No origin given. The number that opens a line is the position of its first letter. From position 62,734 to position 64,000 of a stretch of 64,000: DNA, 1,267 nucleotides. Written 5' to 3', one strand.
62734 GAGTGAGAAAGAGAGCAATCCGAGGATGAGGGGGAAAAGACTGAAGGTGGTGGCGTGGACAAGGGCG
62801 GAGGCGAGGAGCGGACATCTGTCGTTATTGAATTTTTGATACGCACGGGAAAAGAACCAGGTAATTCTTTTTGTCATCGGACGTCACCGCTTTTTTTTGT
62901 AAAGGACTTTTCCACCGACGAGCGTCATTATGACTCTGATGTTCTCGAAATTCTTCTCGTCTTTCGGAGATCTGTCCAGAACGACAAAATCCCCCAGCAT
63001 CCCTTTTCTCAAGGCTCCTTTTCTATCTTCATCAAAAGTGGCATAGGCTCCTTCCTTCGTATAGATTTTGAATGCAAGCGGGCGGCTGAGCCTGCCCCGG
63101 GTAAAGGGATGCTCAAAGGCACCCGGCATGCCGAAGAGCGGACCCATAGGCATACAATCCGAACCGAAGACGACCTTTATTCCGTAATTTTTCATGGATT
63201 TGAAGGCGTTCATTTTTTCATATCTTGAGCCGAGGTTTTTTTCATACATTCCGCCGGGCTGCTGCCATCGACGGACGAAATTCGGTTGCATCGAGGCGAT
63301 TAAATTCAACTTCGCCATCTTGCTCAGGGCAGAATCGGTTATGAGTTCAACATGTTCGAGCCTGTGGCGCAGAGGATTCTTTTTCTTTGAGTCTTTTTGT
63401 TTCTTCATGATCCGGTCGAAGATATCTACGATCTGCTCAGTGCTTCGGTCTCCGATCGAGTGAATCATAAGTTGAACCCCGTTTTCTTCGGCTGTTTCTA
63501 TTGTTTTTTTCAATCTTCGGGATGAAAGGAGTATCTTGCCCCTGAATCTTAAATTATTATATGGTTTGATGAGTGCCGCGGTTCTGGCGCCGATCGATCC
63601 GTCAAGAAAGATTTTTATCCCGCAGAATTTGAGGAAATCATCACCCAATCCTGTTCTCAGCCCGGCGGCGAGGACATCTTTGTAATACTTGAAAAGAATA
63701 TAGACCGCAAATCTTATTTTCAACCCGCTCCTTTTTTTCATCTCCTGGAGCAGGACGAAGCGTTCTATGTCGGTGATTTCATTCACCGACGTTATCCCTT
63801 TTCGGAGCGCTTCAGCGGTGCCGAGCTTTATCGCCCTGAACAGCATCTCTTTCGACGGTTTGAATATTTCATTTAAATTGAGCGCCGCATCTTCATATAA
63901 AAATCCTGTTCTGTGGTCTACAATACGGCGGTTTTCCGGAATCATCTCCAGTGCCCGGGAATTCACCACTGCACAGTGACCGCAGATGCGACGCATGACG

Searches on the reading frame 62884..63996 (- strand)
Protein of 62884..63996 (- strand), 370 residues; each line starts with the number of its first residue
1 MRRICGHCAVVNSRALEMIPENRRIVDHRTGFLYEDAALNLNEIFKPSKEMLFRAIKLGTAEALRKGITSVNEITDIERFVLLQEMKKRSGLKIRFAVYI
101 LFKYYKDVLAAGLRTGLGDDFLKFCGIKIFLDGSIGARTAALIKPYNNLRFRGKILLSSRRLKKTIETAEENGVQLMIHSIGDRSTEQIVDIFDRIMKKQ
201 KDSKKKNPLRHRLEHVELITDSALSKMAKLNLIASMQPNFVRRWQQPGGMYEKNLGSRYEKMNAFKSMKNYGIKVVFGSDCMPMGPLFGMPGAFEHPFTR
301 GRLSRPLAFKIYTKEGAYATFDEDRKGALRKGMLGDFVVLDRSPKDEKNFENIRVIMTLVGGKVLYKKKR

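Call 8: search_protein_families(library=pfam, proteins=[window:62884-63996:-], max_evalue=0.01)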
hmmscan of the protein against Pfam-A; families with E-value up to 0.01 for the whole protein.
window:62884-63996:- (370 aa): 2 families
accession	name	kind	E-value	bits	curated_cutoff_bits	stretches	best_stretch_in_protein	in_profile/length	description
PF07969.17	Amidohydro_3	-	1.5e-54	186.7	29.7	1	1-366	94-472/472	Amidohydrolase family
PF01979.26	Amidohydro_1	-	3.2e-11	43.5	25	1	48-364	30-344/345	Amidohydrolase family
